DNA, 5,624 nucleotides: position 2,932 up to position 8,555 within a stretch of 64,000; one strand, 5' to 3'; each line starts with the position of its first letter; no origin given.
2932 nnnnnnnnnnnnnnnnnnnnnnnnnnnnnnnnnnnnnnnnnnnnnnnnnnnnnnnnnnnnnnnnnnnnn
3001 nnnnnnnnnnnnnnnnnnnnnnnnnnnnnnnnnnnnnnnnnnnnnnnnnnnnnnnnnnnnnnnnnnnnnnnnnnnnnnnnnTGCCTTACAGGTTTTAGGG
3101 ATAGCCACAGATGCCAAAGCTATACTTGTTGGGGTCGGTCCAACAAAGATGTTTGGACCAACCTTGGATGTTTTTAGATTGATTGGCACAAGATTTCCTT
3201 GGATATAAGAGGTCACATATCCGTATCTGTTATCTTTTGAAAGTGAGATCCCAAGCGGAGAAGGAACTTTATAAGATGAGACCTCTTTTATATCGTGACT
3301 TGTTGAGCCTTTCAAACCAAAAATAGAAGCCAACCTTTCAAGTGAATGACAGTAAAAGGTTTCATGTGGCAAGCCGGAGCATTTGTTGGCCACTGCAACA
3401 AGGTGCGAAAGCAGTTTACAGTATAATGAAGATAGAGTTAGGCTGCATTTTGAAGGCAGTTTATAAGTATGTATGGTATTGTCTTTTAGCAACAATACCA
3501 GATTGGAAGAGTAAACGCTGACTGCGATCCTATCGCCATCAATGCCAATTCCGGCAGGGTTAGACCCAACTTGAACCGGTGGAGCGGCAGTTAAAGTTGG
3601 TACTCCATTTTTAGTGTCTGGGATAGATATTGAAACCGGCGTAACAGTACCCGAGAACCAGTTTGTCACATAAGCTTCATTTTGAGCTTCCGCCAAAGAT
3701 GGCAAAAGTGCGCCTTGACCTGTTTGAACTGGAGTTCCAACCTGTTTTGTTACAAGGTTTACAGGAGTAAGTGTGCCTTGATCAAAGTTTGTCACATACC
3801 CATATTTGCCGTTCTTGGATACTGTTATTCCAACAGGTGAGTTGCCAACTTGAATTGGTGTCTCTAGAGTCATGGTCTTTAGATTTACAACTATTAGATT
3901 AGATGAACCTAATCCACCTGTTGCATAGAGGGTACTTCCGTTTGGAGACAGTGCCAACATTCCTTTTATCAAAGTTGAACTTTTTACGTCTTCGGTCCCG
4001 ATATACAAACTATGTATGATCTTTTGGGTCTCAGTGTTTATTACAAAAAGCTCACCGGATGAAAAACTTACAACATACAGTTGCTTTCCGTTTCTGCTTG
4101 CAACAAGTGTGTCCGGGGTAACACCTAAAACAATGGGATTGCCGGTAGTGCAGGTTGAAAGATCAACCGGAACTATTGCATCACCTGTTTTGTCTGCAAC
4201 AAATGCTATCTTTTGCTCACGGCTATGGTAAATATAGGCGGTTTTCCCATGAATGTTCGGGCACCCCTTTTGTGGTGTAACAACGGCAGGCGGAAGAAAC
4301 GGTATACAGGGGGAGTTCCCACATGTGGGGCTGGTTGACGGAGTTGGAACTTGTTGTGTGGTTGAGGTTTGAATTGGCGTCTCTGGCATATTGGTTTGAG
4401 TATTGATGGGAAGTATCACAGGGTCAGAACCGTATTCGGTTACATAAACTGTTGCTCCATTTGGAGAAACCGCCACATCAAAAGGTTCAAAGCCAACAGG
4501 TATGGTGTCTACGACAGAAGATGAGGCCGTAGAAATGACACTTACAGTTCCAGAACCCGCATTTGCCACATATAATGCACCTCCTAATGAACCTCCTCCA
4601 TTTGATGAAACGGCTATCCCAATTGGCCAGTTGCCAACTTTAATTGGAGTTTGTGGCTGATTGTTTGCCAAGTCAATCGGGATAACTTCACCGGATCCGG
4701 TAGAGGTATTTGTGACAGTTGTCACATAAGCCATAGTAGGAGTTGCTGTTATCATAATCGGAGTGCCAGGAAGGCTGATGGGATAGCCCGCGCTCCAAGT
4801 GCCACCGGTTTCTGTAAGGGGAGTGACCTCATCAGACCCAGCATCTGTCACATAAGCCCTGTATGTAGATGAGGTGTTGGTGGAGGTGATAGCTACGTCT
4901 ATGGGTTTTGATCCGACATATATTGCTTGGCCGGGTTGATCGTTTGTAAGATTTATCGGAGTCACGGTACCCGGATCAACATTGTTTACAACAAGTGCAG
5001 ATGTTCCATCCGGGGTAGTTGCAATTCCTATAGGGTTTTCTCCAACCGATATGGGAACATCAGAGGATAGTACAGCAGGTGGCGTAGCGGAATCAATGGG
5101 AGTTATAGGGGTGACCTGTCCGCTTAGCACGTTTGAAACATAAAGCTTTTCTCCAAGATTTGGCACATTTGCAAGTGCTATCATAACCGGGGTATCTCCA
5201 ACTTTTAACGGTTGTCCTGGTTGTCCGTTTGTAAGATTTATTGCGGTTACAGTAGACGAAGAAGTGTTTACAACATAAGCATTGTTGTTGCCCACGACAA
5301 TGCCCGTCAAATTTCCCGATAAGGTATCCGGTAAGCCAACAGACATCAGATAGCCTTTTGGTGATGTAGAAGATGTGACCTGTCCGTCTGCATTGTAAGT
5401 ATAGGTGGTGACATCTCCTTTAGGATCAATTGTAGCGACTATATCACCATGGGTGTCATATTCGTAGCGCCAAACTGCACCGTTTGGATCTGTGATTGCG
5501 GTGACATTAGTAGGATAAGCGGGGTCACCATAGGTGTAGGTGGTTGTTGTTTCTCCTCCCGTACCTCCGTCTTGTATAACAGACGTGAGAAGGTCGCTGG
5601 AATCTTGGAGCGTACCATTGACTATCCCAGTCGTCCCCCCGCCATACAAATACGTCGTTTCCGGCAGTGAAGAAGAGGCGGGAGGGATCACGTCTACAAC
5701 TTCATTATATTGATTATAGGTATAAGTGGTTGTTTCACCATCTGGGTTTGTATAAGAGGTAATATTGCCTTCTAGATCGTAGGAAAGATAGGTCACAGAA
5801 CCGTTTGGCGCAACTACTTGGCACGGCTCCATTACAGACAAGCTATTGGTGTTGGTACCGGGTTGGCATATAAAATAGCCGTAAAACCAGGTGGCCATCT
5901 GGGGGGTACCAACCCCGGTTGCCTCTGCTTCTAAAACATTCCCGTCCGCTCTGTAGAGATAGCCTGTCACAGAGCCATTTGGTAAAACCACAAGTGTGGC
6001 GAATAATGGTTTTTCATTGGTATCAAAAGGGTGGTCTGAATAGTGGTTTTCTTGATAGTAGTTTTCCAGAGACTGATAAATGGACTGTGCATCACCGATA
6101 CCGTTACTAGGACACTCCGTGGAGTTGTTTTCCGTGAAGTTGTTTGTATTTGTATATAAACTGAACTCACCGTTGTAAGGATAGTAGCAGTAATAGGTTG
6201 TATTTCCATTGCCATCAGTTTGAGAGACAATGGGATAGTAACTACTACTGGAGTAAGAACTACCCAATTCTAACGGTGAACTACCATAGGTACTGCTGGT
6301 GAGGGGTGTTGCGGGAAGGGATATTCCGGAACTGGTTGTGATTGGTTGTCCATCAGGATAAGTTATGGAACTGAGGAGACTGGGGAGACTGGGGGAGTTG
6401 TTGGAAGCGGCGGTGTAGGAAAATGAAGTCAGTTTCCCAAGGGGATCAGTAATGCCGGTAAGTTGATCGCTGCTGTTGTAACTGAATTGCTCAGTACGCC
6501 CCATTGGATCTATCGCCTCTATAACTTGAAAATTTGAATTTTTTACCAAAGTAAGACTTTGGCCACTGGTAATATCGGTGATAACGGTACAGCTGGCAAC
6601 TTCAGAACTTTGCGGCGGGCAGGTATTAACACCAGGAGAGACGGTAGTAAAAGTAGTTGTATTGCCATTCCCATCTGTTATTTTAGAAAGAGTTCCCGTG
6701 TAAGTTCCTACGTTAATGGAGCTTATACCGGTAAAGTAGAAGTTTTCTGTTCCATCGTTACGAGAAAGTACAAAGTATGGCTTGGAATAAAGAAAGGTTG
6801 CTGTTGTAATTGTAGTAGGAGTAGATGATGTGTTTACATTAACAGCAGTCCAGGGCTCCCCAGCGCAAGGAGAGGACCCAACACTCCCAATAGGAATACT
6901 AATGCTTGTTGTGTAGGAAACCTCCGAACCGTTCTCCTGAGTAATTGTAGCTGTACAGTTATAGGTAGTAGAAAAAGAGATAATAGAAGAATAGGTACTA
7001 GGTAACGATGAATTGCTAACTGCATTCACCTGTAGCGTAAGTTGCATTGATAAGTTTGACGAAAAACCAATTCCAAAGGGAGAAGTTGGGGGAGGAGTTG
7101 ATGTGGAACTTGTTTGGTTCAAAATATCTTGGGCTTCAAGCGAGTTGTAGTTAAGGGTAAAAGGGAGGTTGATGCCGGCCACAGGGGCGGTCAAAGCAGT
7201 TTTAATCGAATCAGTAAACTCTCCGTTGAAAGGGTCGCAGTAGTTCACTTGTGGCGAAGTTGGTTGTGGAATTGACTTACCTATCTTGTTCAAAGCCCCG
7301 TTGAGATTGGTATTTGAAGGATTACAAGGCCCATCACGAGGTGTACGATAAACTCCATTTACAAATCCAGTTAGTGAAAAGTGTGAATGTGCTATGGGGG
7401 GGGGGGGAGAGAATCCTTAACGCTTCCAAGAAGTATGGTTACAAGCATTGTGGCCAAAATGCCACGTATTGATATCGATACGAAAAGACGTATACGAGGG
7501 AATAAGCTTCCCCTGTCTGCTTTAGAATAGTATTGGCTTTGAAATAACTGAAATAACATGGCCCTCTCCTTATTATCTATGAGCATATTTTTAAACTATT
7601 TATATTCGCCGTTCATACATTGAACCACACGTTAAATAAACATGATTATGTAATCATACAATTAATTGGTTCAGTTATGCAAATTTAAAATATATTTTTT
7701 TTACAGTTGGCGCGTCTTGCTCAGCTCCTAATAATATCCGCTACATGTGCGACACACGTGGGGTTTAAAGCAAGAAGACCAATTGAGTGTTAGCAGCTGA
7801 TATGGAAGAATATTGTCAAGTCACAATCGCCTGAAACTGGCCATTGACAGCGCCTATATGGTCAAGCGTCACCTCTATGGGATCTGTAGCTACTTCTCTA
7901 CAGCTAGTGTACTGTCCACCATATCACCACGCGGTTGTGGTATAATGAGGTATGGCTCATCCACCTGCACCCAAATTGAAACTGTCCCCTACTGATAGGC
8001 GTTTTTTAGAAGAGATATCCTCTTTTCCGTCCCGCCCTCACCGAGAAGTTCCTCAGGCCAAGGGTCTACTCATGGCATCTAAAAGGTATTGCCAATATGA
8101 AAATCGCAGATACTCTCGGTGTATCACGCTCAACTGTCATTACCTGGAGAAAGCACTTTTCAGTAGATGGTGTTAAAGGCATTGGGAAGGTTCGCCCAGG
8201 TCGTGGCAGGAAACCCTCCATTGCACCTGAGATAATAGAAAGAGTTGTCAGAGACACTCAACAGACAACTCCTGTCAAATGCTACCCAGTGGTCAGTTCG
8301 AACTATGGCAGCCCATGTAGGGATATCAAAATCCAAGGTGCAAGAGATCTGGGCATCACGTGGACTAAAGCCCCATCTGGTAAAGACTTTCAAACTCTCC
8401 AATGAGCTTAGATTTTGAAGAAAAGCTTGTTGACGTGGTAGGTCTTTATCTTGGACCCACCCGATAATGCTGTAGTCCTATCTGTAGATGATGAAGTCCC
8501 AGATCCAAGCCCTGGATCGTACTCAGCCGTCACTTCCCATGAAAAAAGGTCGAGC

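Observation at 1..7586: Giant RHS/YD-repeat protein whose YD shell is interrupted by three YVTN-type beta-propeller blocks; the toxin tip lies just beyond the left edge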

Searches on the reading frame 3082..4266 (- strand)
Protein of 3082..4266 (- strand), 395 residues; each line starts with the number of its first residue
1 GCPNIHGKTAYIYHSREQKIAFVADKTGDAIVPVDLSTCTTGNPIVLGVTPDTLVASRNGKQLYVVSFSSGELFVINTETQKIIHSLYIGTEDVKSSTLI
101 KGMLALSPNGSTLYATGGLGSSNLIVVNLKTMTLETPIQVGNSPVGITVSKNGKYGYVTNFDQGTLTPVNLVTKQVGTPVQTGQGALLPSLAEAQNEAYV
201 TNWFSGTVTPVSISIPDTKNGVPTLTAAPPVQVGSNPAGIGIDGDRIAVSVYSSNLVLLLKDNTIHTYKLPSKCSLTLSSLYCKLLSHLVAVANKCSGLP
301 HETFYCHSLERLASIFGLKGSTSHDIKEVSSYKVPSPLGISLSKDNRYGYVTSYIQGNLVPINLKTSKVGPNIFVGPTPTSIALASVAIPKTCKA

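Call 19: search_protein_families(library=pfam, proteins=[window:3082-4266:-], max_evalue=1)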
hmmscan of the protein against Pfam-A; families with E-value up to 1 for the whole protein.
seq(395 aa): 7 families
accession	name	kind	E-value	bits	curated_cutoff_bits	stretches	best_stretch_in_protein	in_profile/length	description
PF21783.3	YNCE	-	2.6e-06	27.4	27.1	1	18-92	253-327/339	YNCE-like beta-propeller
PF01731.26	Arylesterase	-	0.00012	22.7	21.3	0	332-358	51-77/86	Arylesterase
PF10282.15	Lactonase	-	0.0014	18.3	21.7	1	104-173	42-117/344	Lactonase, 7-bladed beta-propeller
PF02239.22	Cytochrom_D1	-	0.036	13.1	25.5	0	66-166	10-101/368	Cytochrome D1 heme domain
PF24506.1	KNTC1_N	-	0.072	12.8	27.1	1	55-160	74-181/376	KNTC1, N-terminal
PF01523.21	PmbA_TldD_1st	-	0.12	12.9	20.9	0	145-160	31-46/65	PmbA/TldA metallopeptidase domain 1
PF01436.27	NHL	-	0.17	12.4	20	0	142-154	2-14/28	NHL repeat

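Call 73: search_protein_families(library=ncbifam, proteins=[window:3082-4266:-], max_evalue=0.001)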
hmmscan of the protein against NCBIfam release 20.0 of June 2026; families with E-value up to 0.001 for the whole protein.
window:3082-4266:- (395 aa): 8 families
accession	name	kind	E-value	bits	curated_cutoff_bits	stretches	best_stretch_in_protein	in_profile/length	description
TIGR03866.1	PQQ_ABC_repeats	subfamily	4.5e-19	68.6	287.3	2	122-247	21-137/310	PQQ-dependent catabolism-associated beta-propeller protein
TIGR02276.1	beta_rpt_yvtn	repeat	5.4e-12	45.5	27.85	1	60-90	3-33/42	beta-propeller repeat protein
NF052340.1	hydrazine_beta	equivalog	2.7e-10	39.9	560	1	83-219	17-149/372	hydrazine synthase subunit beta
NF052460.1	L-NosZ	equivalog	1.9e-08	33.3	700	1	19-213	55-245/480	clade III lactonase-type nitrous-oxide reductase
NF052280.1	7_blade_YncE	equivalog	9.7e-08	31.2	400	1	9-211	88-284/338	7-bladed beta-propeller protein YncE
TIGR03907.1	QH_beta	equivalog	6e-06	25.6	223.2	0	49-116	33-98/338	quinohemoprotein amine dehydrogenase subunit beta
NF048007.1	MmpL3Stblzr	equivalog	2.5e-05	23.6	600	1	7-165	144-291/366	MmpL3/TtfA transport complex stabilizer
NF052342.1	hydrazine_BC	exception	0.0008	17.7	1250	0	104-202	44-141/690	hydrazine synthase subunit beta-gamma fusion subunit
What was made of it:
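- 3082..4266 (-): YVTN beta-propeller 2 (residues 1051-1445). It contains a degenerate stretch rich in Cys, His and Lys (residues ~1324-1400). TIGR02276 at 45.5 bits and PQQ_ABC_repeats at E 4.5e-19 (call 73).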

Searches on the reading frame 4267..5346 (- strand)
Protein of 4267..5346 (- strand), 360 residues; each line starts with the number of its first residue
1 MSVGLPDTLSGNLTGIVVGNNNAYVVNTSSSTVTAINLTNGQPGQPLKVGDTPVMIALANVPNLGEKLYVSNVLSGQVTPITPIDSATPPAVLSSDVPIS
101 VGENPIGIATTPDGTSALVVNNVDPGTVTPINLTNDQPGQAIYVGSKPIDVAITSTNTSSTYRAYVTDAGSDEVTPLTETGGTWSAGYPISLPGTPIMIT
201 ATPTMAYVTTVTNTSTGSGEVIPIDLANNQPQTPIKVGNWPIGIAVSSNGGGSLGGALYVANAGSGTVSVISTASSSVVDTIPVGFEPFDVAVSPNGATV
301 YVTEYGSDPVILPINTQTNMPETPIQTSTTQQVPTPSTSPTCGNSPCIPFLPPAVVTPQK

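Call 19: search_protein_families(library=pfam, proteins=[window:4267-5346:-], max_evalue=1)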
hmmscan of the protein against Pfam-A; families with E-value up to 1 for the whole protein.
seq(360 aa): 1 family
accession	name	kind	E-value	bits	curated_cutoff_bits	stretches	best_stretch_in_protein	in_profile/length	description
PF01436.27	NHL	-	0.12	12.9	20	0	239-250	2-13/28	NHL repeat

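Call 73: search_protein_families(library=ncbifam, proteins=[window:4324-5346:-], max_evalue=0.001)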
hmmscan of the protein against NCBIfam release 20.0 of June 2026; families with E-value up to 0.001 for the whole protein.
window:4324-5346:- (341 aa): 6 families
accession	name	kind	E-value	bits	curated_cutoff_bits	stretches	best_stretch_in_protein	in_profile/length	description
TIGR02276.1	beta_rpt_yvtn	repeat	4.3e-21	74.6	27.85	1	255-294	3-42/42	beta-propeller repeat protein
NF052340.1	hydrazine_beta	equivalog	7.2e-18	64.8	560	1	257-306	88-137/372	hydrazine synthase subunit beta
TIGR03866.1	PQQ_ABC_repeats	subfamily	1e-14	54.4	287.3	2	257-304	96-143/310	PQQ-dependent catabolism-associated beta-propeller protein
NF052342.1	hydrazine_BC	exception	1.7e-13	49.7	1250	1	255-308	92-145/690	hydrazine synthase subunit beta-gamma fusion subunit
NF048007.1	MmpL3Stblzr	equivalog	4.8e-06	26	600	1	5-307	43-329/366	MmpL3/TtfA transport complex stabilizer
NF052280.1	7_blade_YncE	equivalog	0.00027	19.8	400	0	257-303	270-316/338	7-bladed beta-propeller protein YncE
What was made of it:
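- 4324..5346 (-): YVTN beta-propeller 1 (residues 691-1031), with about 7 YV[TV]N-type blade signatures. TIGR02276 at 74.6 bits, cutoff 27.85 (call 73).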

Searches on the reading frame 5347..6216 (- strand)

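Call 19: search_protein_families(library=pfam, proteins=[window:5347-6216:-], max_evalue=1)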
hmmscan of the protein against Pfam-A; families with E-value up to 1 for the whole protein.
seq(290 aa): 1 family
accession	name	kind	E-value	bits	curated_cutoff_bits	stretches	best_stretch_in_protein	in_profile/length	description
PF05593.20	RHS_repeat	-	2.8e-24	85.4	22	4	237-268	6-37/38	RHS Repeat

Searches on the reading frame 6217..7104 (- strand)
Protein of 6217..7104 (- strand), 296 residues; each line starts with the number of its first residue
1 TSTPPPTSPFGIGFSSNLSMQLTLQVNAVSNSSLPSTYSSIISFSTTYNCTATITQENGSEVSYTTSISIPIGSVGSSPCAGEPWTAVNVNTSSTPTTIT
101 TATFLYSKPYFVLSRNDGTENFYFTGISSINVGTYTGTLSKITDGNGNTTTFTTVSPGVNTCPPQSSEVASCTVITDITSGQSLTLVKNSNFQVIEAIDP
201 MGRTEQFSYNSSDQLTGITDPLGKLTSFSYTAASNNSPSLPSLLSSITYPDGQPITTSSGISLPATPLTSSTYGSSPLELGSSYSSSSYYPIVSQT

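Call 19: search_protein_families(library=pfam, proteins=[window:6217-7104:-], max_evalue=1)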
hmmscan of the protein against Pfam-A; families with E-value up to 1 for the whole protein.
seq(296 aa): 1 family
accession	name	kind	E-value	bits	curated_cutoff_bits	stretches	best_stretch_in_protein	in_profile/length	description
PF05593.20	RHS_repeat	-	7.1e-11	42.7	22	2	209-252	1-36/38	RHS Repeat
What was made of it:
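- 5347..7248 (-): YD shell block 1 (residues 57-690), including the plug equivalent and degenerate N-terminal repeats. RHS_repeat hits in both halves (call 19).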

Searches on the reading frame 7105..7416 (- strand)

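Call 19: search_protein_families(library=pfam, proteins=[window:7105-7416:-], max_evalue=1)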
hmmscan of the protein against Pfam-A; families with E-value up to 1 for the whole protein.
seq(104 aa): 1 family
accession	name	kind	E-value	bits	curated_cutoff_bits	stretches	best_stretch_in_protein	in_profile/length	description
PF17281.7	DUF5346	-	0.058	14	27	1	48-86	61-99/102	Family of unknown function (DUF5346)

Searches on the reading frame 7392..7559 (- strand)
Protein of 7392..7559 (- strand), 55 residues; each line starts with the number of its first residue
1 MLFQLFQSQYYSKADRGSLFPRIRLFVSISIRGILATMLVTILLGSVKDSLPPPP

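Call 66: find_encoding_contigs(protein=window:7392-7559:-, flank=3000, max_places=10)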
Protein window:7392-7559:- (55 aa): no gene with exactly this product is on record in the collection.
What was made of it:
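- Tried and rejected: The leader ORF is not on record (call 66).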

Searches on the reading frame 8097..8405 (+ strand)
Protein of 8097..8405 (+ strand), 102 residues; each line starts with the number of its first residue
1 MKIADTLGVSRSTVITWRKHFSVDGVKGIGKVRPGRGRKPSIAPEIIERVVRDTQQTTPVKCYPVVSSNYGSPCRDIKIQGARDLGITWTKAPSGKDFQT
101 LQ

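Call 9: find_encoding_contigs(protein=window:8097-8405:+, flank=10000, max_places=4)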
Protein window:8097-8405:+ (102 aa): 4 contigs read that carry it; 4 places shown.
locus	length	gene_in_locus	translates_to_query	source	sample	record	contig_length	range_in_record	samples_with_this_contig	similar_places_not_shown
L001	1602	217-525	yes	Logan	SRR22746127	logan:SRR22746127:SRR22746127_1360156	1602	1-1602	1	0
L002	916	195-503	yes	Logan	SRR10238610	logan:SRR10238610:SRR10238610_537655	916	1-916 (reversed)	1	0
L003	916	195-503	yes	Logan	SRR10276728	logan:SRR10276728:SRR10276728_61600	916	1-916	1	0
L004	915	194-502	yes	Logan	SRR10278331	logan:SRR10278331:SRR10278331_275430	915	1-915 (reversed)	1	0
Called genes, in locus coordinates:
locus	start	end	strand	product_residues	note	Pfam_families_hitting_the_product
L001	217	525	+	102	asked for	PF13551:HTH_29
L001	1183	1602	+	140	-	?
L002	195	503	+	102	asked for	PF13551:HTH_29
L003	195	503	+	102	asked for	PF13551:HTH_29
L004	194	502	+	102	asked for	PF13551:HTH_29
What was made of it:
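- An IS remnant lies about 500 bases upstream (call 9).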
